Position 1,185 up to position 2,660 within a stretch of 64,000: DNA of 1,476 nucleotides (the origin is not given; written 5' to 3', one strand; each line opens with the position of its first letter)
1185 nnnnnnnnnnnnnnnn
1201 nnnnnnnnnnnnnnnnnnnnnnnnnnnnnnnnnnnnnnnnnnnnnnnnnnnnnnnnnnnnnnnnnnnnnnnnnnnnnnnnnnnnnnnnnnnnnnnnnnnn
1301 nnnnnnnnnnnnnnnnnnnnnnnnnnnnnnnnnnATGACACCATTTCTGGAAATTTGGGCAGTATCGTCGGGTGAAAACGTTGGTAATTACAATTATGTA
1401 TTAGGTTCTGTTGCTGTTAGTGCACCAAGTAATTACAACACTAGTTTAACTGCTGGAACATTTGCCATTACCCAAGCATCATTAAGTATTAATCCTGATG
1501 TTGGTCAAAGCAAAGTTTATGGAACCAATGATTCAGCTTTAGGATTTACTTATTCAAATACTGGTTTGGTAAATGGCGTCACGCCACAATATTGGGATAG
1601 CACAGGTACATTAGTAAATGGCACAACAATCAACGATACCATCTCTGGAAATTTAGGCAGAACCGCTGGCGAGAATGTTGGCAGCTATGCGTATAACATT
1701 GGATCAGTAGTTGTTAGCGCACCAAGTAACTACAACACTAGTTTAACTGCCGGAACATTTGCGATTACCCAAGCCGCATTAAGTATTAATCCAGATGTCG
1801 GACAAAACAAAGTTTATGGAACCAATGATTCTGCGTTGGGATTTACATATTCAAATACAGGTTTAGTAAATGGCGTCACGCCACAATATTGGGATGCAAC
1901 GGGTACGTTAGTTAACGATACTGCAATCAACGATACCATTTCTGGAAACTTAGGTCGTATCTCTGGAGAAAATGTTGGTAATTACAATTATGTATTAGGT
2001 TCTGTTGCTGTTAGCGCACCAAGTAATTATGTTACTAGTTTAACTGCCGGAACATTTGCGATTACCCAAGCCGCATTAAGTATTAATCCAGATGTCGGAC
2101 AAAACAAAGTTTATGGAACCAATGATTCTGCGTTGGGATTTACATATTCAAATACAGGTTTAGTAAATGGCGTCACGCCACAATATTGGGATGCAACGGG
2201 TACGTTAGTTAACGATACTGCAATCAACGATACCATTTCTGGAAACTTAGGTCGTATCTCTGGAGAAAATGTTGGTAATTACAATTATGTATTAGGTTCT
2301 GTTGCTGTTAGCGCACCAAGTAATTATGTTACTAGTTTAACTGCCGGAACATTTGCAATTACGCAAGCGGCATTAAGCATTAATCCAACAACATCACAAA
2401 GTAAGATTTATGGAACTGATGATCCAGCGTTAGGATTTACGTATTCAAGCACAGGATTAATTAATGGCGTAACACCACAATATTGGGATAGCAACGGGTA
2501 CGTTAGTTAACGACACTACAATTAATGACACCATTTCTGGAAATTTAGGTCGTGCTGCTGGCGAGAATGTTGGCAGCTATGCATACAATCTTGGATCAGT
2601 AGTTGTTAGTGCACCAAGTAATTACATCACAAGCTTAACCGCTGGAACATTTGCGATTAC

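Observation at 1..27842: Same-strand array of three giant TpsA-like exoproteins built from MBG-type modules, with no TpsB, toxin tip or immunity gene in view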

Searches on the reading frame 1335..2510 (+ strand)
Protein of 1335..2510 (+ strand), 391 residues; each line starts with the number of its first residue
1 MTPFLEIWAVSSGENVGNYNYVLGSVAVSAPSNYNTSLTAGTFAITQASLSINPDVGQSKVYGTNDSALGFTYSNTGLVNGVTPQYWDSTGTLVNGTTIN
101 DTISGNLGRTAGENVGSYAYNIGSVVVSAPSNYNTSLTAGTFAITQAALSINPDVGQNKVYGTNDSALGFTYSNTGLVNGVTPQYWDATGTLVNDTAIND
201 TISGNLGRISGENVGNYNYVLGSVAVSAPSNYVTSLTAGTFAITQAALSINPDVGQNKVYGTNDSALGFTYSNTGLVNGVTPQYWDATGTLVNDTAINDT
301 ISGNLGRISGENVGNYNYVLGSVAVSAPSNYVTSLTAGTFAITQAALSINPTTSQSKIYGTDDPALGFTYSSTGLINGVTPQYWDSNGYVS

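Call 8: find_encoding_contigs(protein=window:1335-2510:+, flank=10000, max_places=6)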
Protein window:1335-2510:+ (391 aa): no gene with exactly this product is on record in the collection.
